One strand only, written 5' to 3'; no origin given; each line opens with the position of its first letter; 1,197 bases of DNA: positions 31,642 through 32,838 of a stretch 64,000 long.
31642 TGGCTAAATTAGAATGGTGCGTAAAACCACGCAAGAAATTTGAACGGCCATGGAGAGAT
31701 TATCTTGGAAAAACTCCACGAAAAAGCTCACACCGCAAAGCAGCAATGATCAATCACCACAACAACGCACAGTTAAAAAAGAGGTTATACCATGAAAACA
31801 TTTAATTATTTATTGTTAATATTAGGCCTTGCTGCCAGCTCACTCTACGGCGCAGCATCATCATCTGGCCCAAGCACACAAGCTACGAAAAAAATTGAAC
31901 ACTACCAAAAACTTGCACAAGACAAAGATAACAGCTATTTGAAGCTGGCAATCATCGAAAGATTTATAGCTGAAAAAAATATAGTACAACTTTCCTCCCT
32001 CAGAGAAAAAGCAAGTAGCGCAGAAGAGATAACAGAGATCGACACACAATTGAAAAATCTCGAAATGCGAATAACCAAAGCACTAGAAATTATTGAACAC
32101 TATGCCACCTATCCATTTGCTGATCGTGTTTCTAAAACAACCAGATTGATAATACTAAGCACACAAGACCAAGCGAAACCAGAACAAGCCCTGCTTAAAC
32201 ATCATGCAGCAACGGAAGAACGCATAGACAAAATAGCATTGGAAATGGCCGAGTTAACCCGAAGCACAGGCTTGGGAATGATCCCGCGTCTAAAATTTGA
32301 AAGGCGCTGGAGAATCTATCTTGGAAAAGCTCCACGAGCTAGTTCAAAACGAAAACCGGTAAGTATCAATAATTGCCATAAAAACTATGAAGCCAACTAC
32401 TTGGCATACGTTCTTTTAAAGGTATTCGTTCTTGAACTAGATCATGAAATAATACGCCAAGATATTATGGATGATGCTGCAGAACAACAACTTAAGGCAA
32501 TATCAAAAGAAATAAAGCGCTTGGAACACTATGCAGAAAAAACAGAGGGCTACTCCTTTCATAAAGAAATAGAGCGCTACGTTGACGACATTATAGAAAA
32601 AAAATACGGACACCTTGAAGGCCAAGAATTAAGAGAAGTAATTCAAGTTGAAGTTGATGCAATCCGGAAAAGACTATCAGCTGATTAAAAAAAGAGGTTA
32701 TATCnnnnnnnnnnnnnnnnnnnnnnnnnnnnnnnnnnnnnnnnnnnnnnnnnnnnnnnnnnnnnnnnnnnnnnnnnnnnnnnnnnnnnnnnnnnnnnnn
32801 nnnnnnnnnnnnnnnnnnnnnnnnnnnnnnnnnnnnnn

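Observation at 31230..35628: Six-gene operon of paralogous secreted coiled-coil proteins with homogenised 5' ends and a basic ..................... motif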

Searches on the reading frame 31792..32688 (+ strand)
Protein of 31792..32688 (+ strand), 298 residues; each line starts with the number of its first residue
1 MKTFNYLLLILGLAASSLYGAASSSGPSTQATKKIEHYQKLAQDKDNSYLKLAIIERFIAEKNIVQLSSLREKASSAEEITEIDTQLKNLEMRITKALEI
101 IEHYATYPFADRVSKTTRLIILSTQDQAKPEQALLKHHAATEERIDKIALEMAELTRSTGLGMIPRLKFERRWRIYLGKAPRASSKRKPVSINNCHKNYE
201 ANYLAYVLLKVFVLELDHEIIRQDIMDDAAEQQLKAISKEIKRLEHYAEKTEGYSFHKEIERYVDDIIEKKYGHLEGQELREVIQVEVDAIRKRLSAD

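Call 6: search_protein_families(library=pfam, proteins=[window:31792-32688:+], max_evalue=1)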
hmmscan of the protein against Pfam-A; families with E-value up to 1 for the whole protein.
window:31792-32688:+ (298 aa): 3 families
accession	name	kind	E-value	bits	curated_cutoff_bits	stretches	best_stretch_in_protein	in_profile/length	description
PF10779.14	XhlA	-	0.55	10.9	34.7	0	78-97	4-23/67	Haemolysin XhlA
PF23379.1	DUF7096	-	0.57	10.4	27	0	7-45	11-49/208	Domain of unknown function (DUF7096)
PF23991.1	DUF7310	-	0.67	10.9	40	1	52-95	5-47/83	Coiled-coil region of unknown function (DUF7310)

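Call 9: find_encoding_contigs(protein=window:31792-32688:+, flank=10000, max_places=6)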
Protein window:31792-32688:+ (298 aa): no gene with exactly this product is on record in the collection.

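Call 10: find_homologous_proteins(query=window:31792-32688:+, max_evalue=0.01)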
Query window:31792-32688:+ (298 aa): 2 proteins with E <= 0.01 among 2290 candidates.
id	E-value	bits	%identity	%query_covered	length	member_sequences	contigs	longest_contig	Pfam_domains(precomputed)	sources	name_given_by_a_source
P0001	7.3e-185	631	100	100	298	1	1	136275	-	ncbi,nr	ncbi:hypothetical protein K2X40_01675 [Candidatus Babeliales bacterium]|nr:hypothetical protein [Can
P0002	5.2e-128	444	73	100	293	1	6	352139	-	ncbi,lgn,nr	ncbi:hypothetical protein K2W90_03235 [Candidatus Babeliales bacterium]|nr:hypothetical protein [Can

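Call 11: find_encoding_contigs(protein=P0002, flank=10000, max_places=6)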
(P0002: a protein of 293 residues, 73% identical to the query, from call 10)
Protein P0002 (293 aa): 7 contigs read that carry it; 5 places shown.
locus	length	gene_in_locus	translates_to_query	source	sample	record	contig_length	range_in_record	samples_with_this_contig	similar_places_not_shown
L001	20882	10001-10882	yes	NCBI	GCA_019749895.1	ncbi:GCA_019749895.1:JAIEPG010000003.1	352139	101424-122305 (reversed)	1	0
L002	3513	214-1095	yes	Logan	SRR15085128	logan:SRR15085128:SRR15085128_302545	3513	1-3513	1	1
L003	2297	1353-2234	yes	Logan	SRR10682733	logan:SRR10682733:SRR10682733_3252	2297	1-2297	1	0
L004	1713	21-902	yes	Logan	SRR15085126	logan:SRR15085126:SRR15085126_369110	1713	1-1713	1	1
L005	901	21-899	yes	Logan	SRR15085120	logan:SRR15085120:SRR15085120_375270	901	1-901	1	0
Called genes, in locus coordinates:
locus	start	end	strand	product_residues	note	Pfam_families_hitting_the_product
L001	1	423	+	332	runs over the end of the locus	-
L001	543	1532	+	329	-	-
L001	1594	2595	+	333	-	-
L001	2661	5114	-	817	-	PF02190:LON_substr_bdg, PF00004:AAA, PF07724:AAA_2 (faint), PF07728:AAA_5, PF22667:Lon_lid, PF05362:Lon_C, PF13541:ChlI (weak)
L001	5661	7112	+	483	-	PF03219:TLC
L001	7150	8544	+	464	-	PF03219:TLC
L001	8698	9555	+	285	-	PF00318:Ribosomal_S2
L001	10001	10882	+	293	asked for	-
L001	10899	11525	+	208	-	-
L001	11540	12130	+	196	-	-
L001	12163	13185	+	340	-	PF27605:ODF2_C (weak)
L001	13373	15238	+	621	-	PF13177:DNA_pol3_delta2, PF00004:AAA, PF13401:AAA_22 (faint), PF25361:AAA_lid_RFC1 (faint), PF22608:DNAX_ATPase_lid (weak), PF12169:DNA_pol3_gamma3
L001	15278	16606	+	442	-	PF00009:GTP_EFTU, PF01926:MMR_HSR1, PF02421:FeoB_N, PF04548:AIG1, PF00009:GTP_EFTU, PF01926:MMR_HSR1, PF02421:FeoB_N, PF14714:KH_dom-like, +14 more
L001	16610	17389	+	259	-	PF00005:ABC_tran, PF13304:AAA_21 (faint)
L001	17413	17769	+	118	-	PF02482:Ribosomal_S30AE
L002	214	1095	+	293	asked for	-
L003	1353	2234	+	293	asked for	-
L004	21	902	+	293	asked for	-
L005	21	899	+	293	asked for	?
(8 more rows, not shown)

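Call 12: find_encoding_contigs(protein=P0001, flank=10000, max_places=3)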
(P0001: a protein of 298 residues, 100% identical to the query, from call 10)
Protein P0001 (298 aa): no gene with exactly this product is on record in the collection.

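Call 24: find_homologous_proteins(query=A2, max_evalue=0.1)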
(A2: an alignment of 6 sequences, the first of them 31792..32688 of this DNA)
Query A2 (6 sequences) (298 aa, profile of the alignment): 5 proteins with E <= 0.1 among 8000 candidates.
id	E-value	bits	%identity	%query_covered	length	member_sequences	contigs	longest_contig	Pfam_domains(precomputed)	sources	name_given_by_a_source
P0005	1.4e-83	298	30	57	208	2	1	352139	-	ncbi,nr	ncbi:hypothetical protein K2W90_03230 [Candidatus Babeliales bacterium]|nr:hypothetical protein [Can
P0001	2.0e-81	291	100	100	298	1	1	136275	-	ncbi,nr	ncbi:hypothetical protein K2X40_01675 [Candidatus Babeliales bacterium]|nr:hypothetical protein [Can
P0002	5.7e-78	279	73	100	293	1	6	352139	-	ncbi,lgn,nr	ncbi:hypothetical protein K2W90_03235 [Candidatus Babeliales bacterium]|nr:hypothetical protein [Can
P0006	1.8e-76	274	26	57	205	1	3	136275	-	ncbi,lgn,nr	ncbi:hypothetical protein K2X40_01685 [Candidatus Babeliales bacterium]|nr:hypothetical protein [Can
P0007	7.2e-71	256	-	-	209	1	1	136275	-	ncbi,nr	ncbi:hypothetical protein K2X40_01680 [Candidatus Babeliales bacterium]|nr:hypothetical protein [Can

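Call 30: find_related_loci(query=A2, collection=genome_contigs, flank=6000)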
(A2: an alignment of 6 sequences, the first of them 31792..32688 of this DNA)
Query A2 (298 aa) in genome_contigs; peptide patterns used: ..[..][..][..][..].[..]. (x = any residue, [..] = any of these).
303 stretches matched a pattern, but none encodes a relative of the query by tblastn (E <= 1e-3).

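Call 38: search_protein_representatives(alignment_id=A4)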
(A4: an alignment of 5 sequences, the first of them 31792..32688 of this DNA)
Query: 5 sequences, 231 profile positions. Proteins with E-value up to 0.001 (for the whole library): 5; up to 1e-10: 5; up to 1e-30: 5. The best 5 are listed.
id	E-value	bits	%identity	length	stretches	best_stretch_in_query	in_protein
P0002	5.0e-100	350.2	-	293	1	1-230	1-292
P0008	2.7e-82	292.1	-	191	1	1-209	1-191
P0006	1.4e-67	244.0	-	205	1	1-231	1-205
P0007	1.8e-57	210.9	-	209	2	1-168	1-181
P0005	2.8e-40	154.6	-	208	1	1-171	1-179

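Call 39: predict_structure(alignment_id=A5)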
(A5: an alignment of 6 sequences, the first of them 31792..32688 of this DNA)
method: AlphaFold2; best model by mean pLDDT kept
length: 298 residues; sequences in the alignment: 6
mean_pLDDT: 73.0   pTM: 0.45
mean pLDDT of the five models: 73.0, 70.8, 69.8, 62.1, 60.8
residues with pLDDT >= 90: 65; 70-90: 137; 50-70: 42; < 50: 54
segments of 3 or more residues with pLDDT < 50: 1-4, 16-28, 160-173, 178-196
pLDDT, mean of each block of 10 residues (from residue 1): 52 46 41 70 89 94 92 90 94 91 86 92 86 90 85 66 39 44 40 51 81 77 73 83 80 73 68 68 79 69
secondary structure, 60 per line:
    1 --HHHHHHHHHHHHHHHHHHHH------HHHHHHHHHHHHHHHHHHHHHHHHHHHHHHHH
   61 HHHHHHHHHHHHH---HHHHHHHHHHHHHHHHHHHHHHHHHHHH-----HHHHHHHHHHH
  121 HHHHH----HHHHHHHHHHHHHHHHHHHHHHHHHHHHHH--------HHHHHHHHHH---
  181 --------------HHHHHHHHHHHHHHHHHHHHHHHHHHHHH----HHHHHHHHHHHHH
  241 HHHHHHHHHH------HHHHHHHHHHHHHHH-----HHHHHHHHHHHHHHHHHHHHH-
elements in order: H3-22 H29-73 H77-104 H110-125 H130-159 H168-177 H195-223 H228-250 H257-271 H277-297

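Call 44: fold_search(model_id=the predicted structure, library=pdb)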
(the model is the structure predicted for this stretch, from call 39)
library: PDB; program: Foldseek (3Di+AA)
matches with E <= 10: 285; with E <= 0.001: 0
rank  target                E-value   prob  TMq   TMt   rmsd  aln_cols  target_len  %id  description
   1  6vfk_B                1.1e-01  0.44  0.18  0.19  21.8       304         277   14  De novo designed tetrahedral nanoparticle T33_dn10 displaying 4 copies of BG505-SOSIP trimer on the surface (released 2020-07-22)
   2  9c3i_S                1.3e-01  0.66  0.20  0.24  18.0       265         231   11  Rebuilt CNOT3/tRNA-LEU structure (released 2024-12-04)
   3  6z0c_D                3.4e-01  0.63  0.22  0.32  27.9       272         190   14  Structure of in silico modelled artificial Maquette-3 protein (released 2021-03-17)
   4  6z0c_B                4.0e-01  0.54  0.22  0.31  27.5       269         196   12  Structure of in silico modelled artificial Maquette-3 protein (released 2021-03-17)
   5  5vjs                  4.0e-01  0.51  0.20  0.29  27.5       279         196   12  De Novo Photosynthetic Reaction Center Protein Equipped with Heme B, a synthetic Zn porphyrin, and Zn(II) cations (released 2018-04-25)
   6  6z0c_C                4.4e-01  0.47  0.21  0.30  27.7       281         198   13  Structure of in silico modelled artificial Maquette-3 protein (released 2021-03-17)
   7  6z0c_A                4.6e-01  0.44  0.22  0.30  28.2       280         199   13  Structure of in silico modelled artificial Maquette-3 protein (released 2021-03-17)
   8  8d9o                  5.4e-01  0.44  0.20  0.29  27.6       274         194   12  De Novo Photosynthetic Reaction Center Protein in Apo-State (released 2022-09-28)
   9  9c3h_SB               5.9e-01  0.35  0.21  0.25  17.7       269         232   11  Structure of the CNOT3-bound human 80S ribosome with tRNA-ARG in the P-site. (released 2024-12-04)
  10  8d9p                  6.9e-01  0.38  0.21  0.30  27.7       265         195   14  De Novo Photosynthetic Reaction Center Protein Equipped with Heme B and Mn(II) cations (released 2022-09-28)
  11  8bhf_n1               6.9e-01  0.30  0.19  0.23  18.6       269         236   11  Cryo-EM structure of stalled rabbit 80S ribosomes in complex with human CCR4-NOT and CNOT4 (released 2023-09-06)
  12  6p6i_B                9.7e-01  0.16  0.21  0.14  25.9       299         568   10  Structure of YbtPQ importer (released 2020-03-04)
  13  1key_B                9.7e-01  0.14  0.16  0.20  21.4       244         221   13  Crystal Structure of Mouse Testis/Brain RNA-binding Protein (TB-RBP) (released 2002-07-03)
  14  8to0_D                1.0e+00  0.15  0.20  0.19  39.0       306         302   11  48-nm repeating structure of doublets from mouse sperm flagella (released 2023-11-01)
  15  7cbc_B                1.0e+00  0.10  0.16  0.15  29.4       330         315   15  Crystal structure of a de novo designed switch protein caging a hemagglutinin binder (released 2020-12-23)
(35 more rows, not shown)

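Call 45: search_solved_structures(query=A5, max_evalue=10)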
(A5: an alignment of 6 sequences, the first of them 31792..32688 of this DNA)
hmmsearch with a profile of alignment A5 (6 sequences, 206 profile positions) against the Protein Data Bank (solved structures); distinct sequences matched with E-value up to 10: 15.
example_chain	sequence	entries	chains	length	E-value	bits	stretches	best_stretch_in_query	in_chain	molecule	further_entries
8p4y_A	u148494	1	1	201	0.00049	23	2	50-97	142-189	Protein origami triangle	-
6n8a_A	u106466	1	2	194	0.25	14.2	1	117-170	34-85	transcription regulator AcaB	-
6n8b_A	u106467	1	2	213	0.26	14.1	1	116-170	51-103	transcription regulator AcaB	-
9hmf_C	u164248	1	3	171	0.32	13.8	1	1-61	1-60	Lipoprotein, putative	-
5d72_A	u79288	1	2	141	0.32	13.8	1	8-58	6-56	Granulocyte-macrophage colony-stimulating factor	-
5d71_A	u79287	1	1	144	0.34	13.7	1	8-57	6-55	Granulocyte-macrophage colony-stimulating factor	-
2zwi_A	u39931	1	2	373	0.34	13.7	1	88-116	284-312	Alpha-/beta-galactoside alpha-2,3-sialyltransferase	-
2yo3_A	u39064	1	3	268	0.41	13.5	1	59-103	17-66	GENERAL CONTROL PROTEIN GCN4, PUTATIVE INNER MEMBRANE PROTEIN, GENERAL CONTROL PROTEIN GCN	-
5j2l_B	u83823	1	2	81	0.53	13.1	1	62-106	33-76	protein design 2L4HC2_11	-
1eza_A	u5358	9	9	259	0.58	13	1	51-91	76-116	ENZYME I | PHOSPHOTRANSFERASE SYSTEM, ENZYME I | PROTEIN (PHOSPHOTRANSFER SYSTEM, ENZYME I)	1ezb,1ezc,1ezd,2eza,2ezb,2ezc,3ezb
8gmh_C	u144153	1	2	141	0.67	12.8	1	71-105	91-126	LapA4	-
1zym_A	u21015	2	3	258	0.7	12.7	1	51-91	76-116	ENZYME I | Phosphoenolpyruvate-protein phosphotransferase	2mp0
5z7q_A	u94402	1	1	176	3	10.7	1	66-100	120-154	Flagellin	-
5mj3_C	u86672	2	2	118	3.1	10.6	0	78-101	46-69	ALPHABODY MA12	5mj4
5cwh_A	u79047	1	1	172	9.3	9.1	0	58-96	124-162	Designed helical repeat protein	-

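Call 47: search_protein_families(library=ncbifam, proteins=[window:31792-32688:+], max_evalue=1)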
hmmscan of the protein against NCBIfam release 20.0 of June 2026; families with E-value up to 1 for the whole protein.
window:31792-32688:+ (298 aa): 1 family
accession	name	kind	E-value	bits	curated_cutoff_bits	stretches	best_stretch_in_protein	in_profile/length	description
NF002826.0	PRK03001.1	equivalog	0.0084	15.3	369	1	63-149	191-276/285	zinc metalloprotease HtpX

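Call 54: find_encoding_contigs(protein=P0006, flank=6000, max_places=6)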
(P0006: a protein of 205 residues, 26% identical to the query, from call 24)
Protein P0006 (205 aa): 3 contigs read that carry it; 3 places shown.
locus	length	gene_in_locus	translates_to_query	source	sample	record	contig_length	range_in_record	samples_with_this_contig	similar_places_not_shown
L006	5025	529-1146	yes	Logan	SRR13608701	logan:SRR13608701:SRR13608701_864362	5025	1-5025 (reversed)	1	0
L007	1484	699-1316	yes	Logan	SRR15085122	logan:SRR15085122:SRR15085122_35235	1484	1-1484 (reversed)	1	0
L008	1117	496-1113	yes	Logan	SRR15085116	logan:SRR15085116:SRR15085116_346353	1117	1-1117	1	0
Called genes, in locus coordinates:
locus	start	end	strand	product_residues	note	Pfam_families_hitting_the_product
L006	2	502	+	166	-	?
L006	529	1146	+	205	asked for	-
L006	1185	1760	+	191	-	-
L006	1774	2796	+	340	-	-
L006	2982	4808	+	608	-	PF13177:DNA_pol3_delta2, PF00004:AAA, PF13401:AAA_22 (faint), PF22608:DNAX_ATPase_lid (weak), PF25361:AAA_lid_RFC1 (weak), PF12169:DNA_pol3_gamma3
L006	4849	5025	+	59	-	?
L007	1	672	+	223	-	?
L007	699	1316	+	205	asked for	-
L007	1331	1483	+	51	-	?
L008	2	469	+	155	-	?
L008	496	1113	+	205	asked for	-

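Call 55: find_encoding_contigs(protein=P0008, flank=6000, max_places=6)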
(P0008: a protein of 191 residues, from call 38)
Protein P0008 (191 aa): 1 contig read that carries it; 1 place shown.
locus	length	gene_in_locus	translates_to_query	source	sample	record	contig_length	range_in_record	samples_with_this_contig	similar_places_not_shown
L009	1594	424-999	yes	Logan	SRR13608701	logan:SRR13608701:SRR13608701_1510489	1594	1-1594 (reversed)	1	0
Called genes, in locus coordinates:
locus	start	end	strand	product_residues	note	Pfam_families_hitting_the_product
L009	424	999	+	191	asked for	-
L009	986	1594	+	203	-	?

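Call 59: fold_search(model_id=the predicted structure, library=viral)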
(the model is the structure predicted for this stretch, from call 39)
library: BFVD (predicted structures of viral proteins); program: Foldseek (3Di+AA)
matches with E <= 10: 555; with E <= 0.001: 0
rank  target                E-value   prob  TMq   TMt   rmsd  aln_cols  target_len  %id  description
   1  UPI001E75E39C         4.5e-02  0.85  0.21  0.21  25.2       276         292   14  (no name look-up for this kind of identifier)
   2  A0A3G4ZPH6            7.8e-02  0.28  0.15  0.10  27.4       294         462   12  Uncharacterized protein [Terrestrivirus sp.]
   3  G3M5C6                1.4e-01  0.80  0.21  0.30  11.0       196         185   11  Uncharacterized protein [Mycobacterium phage Redi]
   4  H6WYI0                1.6e-01  0.41  0.21  0.10  21.7       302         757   12  Tape measure protein [Hafnia phage Enc34]
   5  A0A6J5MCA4            2.0e-01  0.14  0.14  0.05  32.8       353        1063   13  Uncharacterized protein [uncultured Caudovirales phage]
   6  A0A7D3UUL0            2.1e-01  0.38  0.18  0.10  19.6       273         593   16  SKP1/BTB/POz domain-containing protein [Fadolivirus FV1/VV64]
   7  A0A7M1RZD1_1          2.2e-01  0.60  0.23  0.07  42.1       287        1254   14  Uncharacterized protein [uncultured phage cr127_1]
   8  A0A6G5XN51            2.3e-01  0.20  0.15  0.05  24.2       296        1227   15  (no name in the UniProt tables at hand)
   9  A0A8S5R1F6            2.5e-01  0.14  0.15  0.07  24.9       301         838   13  Minor tail protein [Myoviridae sp. cteBs22]
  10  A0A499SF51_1          2.7e-01  0.18  0.16  0.06  30.2       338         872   13  (no name in the UniProt tables at hand)
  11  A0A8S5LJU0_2          3.0e-01  0.14  0.15  0.06  28.7       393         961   12  Chromosome segregation ATPase [Siphoviridae sp. ct3o911]
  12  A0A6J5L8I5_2          3.2e-01  0.57  0.24  0.10  35.5       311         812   11  Borrelia P83100 [uncultured Caudovirales phage]
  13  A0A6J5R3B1            3.3e-01  0.41  0.22  0.11  26.3       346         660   10  Uncharacterized protein [uncultured Caudovirales phage]
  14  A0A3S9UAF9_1          3.5e-01  0.41  0.20  0.07  20.1       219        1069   10  Tape measure protein [Gordonia phage Dorito]
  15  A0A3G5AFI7            4.0e-01  0.13  0.16  0.06  35.3       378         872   15  DNA double-stranded break repair ATPase [Solivirus sp.]
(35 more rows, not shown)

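Call 71: search_protein_families(library=phrogs, proteins=[window:31792-32688:+], max_evalue=0.01)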
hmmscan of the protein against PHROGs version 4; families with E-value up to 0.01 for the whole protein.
window:31792-32688:+ (298 aa): 1 family
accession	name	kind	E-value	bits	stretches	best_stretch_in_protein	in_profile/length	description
phrog_3194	-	unknown function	0.0058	17.5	0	230-267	6-43/57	-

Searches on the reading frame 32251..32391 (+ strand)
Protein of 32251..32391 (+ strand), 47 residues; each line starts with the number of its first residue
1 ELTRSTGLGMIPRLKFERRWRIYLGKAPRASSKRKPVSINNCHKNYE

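Call 70: search_solved_structures(query=window:32251-32391:+, max_evalue=10, show_alignments=2)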
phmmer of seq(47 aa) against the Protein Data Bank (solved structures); distinct sequences matched with E-value up to 10: 1.
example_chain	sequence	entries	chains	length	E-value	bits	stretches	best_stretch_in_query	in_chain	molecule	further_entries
2cto_A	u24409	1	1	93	0.58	13.8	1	16-38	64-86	novel protein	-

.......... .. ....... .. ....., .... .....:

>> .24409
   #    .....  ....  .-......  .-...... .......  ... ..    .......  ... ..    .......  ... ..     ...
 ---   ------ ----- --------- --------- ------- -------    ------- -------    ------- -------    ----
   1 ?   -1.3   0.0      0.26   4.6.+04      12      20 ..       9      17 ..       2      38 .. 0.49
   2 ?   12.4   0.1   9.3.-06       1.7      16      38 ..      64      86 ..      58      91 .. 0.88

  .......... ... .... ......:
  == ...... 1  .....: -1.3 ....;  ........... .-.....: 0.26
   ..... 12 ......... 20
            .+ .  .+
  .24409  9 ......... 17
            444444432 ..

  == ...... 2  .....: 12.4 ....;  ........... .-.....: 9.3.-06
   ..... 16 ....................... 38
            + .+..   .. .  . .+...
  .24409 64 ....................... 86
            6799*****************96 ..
